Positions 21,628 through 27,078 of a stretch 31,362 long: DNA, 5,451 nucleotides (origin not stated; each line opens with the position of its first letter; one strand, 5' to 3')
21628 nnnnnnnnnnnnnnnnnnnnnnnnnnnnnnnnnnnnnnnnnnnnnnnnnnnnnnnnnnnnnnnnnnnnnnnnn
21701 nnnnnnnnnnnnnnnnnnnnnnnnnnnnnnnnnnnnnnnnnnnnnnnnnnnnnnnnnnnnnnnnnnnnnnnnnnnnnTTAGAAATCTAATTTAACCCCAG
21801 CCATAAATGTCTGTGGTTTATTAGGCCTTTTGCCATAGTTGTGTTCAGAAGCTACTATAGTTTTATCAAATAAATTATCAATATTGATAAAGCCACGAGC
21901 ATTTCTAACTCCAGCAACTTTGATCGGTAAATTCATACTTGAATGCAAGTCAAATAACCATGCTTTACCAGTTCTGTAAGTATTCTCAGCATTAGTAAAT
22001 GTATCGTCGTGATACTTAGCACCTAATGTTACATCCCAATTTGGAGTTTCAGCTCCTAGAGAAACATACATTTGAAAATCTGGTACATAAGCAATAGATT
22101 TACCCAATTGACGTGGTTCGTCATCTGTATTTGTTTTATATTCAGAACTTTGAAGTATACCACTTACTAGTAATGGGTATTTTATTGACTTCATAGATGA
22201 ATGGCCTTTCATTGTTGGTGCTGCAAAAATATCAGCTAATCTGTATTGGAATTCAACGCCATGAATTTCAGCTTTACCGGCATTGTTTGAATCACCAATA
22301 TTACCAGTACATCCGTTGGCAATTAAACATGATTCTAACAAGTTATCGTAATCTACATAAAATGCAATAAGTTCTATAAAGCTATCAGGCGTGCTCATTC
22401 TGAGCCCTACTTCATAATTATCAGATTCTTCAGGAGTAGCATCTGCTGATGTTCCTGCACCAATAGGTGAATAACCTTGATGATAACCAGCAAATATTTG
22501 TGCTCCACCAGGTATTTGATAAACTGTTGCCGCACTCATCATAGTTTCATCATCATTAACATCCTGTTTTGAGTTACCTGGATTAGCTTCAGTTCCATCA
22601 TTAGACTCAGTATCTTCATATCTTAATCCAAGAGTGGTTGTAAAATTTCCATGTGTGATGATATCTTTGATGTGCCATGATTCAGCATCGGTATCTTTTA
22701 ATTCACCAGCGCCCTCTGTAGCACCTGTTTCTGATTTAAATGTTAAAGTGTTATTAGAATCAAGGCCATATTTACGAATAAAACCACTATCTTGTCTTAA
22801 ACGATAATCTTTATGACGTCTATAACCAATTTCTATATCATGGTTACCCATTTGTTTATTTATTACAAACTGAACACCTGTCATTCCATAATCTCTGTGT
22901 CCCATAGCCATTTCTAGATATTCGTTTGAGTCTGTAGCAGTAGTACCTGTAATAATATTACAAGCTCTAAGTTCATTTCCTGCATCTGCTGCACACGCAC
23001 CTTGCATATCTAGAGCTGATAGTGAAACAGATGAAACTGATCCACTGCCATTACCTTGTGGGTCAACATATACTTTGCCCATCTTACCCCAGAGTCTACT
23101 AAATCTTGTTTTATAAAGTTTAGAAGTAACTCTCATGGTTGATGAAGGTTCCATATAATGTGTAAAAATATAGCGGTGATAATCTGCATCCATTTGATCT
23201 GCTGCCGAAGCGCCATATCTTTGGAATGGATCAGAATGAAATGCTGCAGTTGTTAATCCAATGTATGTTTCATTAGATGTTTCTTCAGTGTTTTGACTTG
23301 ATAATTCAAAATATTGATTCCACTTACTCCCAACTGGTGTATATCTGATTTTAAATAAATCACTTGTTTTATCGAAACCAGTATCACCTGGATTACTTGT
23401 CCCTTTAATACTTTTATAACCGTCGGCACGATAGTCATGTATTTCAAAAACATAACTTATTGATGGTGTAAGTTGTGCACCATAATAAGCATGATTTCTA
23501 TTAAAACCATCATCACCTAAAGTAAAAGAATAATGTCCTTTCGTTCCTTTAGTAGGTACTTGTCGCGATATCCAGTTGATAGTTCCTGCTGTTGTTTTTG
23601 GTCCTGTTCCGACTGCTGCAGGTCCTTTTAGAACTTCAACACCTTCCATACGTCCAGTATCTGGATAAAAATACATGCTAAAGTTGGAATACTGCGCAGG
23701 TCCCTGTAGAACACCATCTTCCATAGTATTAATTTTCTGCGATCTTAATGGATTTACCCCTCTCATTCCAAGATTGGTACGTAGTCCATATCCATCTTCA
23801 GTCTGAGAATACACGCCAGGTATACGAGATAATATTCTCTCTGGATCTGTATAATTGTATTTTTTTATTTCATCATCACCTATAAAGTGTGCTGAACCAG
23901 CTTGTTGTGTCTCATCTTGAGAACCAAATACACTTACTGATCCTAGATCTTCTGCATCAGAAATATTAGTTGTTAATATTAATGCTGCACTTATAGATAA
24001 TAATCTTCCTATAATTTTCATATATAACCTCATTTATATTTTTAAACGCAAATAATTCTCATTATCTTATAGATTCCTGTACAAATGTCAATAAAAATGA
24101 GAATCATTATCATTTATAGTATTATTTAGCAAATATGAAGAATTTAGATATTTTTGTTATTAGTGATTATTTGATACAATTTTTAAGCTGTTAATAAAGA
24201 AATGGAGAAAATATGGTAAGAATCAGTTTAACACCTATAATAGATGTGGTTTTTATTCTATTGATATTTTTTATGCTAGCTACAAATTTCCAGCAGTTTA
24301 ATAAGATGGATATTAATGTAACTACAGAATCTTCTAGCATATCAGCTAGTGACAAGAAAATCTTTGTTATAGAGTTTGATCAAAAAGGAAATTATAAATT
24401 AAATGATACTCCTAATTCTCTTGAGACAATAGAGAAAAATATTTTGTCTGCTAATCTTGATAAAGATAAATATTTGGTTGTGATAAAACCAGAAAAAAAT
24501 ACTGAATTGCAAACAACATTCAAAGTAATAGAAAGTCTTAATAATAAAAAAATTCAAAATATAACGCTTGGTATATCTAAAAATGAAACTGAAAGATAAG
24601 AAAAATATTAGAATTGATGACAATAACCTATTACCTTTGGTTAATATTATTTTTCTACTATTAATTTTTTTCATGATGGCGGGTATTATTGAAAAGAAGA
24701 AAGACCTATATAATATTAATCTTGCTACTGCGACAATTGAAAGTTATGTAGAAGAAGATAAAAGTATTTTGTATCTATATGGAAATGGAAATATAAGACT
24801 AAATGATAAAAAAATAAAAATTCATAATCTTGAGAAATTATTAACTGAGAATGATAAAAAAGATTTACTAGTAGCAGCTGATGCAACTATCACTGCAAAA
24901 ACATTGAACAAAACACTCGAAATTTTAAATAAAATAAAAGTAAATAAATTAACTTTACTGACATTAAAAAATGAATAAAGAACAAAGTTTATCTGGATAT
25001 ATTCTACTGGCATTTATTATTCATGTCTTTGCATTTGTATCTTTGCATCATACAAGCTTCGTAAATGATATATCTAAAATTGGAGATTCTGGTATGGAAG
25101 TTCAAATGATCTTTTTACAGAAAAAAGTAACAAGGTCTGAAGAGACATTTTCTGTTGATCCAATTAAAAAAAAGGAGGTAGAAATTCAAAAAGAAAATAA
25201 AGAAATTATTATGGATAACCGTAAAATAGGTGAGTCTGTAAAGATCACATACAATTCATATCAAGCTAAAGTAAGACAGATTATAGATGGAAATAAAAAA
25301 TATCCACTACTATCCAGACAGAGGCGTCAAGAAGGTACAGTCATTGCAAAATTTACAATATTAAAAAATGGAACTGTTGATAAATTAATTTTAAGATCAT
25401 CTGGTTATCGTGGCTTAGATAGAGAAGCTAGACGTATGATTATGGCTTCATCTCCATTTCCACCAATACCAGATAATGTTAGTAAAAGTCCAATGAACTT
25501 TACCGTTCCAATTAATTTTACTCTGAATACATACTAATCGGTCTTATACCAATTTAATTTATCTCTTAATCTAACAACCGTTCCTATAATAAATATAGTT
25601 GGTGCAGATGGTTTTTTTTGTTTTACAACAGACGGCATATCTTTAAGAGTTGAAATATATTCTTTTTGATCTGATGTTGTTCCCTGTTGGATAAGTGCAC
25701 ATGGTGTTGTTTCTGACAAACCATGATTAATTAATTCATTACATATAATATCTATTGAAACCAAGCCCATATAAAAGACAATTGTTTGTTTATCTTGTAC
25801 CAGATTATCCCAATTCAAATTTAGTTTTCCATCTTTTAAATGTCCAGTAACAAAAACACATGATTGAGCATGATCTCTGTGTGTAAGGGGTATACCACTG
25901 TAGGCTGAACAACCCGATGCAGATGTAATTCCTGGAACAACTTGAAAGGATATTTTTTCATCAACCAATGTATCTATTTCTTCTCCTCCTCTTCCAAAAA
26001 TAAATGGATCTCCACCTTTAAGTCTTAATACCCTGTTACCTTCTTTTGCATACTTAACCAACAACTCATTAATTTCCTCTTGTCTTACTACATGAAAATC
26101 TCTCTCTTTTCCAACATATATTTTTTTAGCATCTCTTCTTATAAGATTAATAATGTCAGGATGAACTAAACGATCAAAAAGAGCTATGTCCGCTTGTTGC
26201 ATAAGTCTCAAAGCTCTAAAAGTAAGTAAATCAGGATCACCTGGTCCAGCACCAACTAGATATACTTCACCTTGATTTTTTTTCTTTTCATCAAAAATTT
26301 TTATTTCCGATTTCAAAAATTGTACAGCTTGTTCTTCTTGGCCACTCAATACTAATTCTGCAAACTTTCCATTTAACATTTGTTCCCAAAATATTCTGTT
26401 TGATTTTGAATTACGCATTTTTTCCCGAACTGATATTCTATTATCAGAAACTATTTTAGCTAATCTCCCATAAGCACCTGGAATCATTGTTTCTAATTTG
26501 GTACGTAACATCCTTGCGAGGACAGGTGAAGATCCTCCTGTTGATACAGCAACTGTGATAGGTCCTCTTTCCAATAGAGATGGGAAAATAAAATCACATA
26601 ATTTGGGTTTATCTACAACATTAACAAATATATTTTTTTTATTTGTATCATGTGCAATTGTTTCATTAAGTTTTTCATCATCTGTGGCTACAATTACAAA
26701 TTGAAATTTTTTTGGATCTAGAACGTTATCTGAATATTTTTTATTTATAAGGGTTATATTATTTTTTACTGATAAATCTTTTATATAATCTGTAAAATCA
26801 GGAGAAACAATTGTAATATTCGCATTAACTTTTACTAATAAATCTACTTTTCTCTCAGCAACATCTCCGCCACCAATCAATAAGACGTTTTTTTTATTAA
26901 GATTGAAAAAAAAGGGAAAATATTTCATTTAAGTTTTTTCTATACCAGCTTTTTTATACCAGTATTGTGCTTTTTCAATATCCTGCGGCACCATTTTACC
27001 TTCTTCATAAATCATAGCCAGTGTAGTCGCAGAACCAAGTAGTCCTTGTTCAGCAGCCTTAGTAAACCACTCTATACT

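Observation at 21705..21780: Second seed copy in the iron-receptor 3' UTR: probable sibling, mRNA-derived sRNA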

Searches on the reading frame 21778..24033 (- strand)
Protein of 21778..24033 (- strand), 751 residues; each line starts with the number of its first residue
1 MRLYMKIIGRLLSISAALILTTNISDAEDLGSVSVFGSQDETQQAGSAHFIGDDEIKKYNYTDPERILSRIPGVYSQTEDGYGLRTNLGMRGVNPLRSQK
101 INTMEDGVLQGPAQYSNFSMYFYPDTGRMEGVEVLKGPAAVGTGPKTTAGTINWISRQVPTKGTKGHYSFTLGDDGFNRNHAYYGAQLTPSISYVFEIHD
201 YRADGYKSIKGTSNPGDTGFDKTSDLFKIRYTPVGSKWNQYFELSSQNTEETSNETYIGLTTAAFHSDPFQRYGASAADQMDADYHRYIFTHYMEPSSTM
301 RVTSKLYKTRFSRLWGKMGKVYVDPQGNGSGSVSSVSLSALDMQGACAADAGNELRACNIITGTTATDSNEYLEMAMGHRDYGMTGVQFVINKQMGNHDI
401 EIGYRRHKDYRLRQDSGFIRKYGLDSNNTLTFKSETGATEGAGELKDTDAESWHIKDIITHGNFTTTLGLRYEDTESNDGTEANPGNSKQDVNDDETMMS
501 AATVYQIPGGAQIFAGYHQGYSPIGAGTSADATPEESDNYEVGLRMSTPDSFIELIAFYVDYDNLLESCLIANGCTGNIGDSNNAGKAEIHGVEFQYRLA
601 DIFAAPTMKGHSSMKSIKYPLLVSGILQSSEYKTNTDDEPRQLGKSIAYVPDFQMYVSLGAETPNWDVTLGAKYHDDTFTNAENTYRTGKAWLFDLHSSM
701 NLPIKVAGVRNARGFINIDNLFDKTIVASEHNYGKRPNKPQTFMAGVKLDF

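Call 7: search_protein_families(library=pfam, proteins=[window:21778-24033:-])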
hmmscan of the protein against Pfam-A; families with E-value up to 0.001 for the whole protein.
window:21778-24033:- (751 aa): 2 families
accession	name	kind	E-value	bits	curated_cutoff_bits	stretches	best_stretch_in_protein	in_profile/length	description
PF00593.30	TonB_dep_Rec_b-barrel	-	2.4e-29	103.9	27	1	397-721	126-436/436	TonB dependent receptor-like, beta-barrel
PF07715.20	Plug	-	2.1e-13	51.2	23.9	1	44-151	5-107/107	TonB-dependent Receptor Plug Domain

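Call 63: search_protein_families(library=ncbifam, proteins=[window:21778-24033:-], max_evalue=0.00001)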
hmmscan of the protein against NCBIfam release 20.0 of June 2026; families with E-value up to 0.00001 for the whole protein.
window:21778-24033:- (751 aa): 5 families
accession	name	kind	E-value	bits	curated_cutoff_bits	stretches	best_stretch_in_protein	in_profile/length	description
TIGR01783.1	TonB-siderophor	subfamily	5.2e-38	131.1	223.5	2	445-751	357-649/649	TonB-dependent siderophore receptor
NF041676.1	FecA_OM_dicitr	equivalog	2.7e-23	81.8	1100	2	41-163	129-255/773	TonB-dependent Fe(3+) dicitrate receptor FecA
NF010012.0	PRK13486.1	equivalog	2.9e-14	52.4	924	1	451-599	391-534/696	TonB-dependent receptor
TIGR01786.1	TonB-hemlactrns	subfamily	9.7e-14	50.6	323.75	1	456-725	398-685/719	TonB-dependent hemoglobin/transferrin/lactoferrin family receptor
NF050067.1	TonBEntbctnRecCfrA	equivalog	9.3e-08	30.8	1200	1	29-162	27-163/698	TonB-dependent ferric enterobactin receptor CfrA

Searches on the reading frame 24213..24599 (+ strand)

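Call 7: search_protein_families(library=pfam, proteins=[window:24213-24599:+])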
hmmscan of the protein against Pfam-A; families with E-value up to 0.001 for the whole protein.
window:24213-24599:+ (128 aa): 1 family
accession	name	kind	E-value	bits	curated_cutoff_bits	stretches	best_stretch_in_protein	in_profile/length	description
PF02472.21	ExbD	-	2.9e-20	73.1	25.4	1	2-122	6-126/128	Biopolymer transport protein ExbD/TolR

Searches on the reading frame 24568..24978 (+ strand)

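Call 7: search_protein_families(library=pfam, proteins=[window:24568-24978:+])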
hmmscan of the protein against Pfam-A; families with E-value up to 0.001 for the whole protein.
window:24568-24978:+ (136 aa): 1 family
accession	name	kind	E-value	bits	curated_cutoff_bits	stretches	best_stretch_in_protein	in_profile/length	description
PF02472.21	ExbD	-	2.2e-13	50.8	25.4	1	20-132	9-125/128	Biopolymer transport protein ExbD/TolR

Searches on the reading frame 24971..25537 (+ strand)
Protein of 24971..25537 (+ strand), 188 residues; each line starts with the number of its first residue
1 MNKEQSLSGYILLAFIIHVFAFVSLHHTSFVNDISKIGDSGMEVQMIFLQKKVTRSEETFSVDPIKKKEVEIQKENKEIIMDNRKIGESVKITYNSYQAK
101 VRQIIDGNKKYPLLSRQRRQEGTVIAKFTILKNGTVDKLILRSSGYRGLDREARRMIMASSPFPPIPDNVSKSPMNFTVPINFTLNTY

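Call 7: search_protein_families(library=pfam, proteins=[window:24971-25537:+])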
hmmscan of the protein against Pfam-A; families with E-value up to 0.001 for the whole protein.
window:24971-25537:+ (188 aa): 2 families
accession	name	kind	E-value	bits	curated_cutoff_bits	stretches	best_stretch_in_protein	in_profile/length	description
PF03544.19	TonB_C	-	3e-16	60.1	24.6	1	108-185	2-79/79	Gram-negative bacterial TonB protein C-terminal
PF13103.11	TonB_2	-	3.2e-13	50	22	1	94-178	1-84/85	TonB C terminal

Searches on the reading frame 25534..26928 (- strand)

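Call 7: search_protein_families(library=pfam, proteins=[window:25534-26928:-])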
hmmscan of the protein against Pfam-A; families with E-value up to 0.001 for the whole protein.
window:25534-26928:- (464 aa): 4 families
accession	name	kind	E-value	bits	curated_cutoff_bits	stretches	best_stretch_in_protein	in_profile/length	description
PF00590.25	TP_methylase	-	7.3e-51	173.5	27.8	1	222-431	2-211/212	Tetrapyrrole (Corrin/Porphyrin) Methylases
PF13241.12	NAD_binding_7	-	2.7e-29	102.2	22.1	1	7-117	2-104/104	Putative NAD(P)-binding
PF10414.14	CysG_dimeriser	-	2.8e-12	46.6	23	1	152-207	1-56/58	Sirohaem synthase dimerisation region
PF14824.11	Sirohm_synth_M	-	2.4e-09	36.9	25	1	121-147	1-27/28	Sirohaem biosynthesis protein central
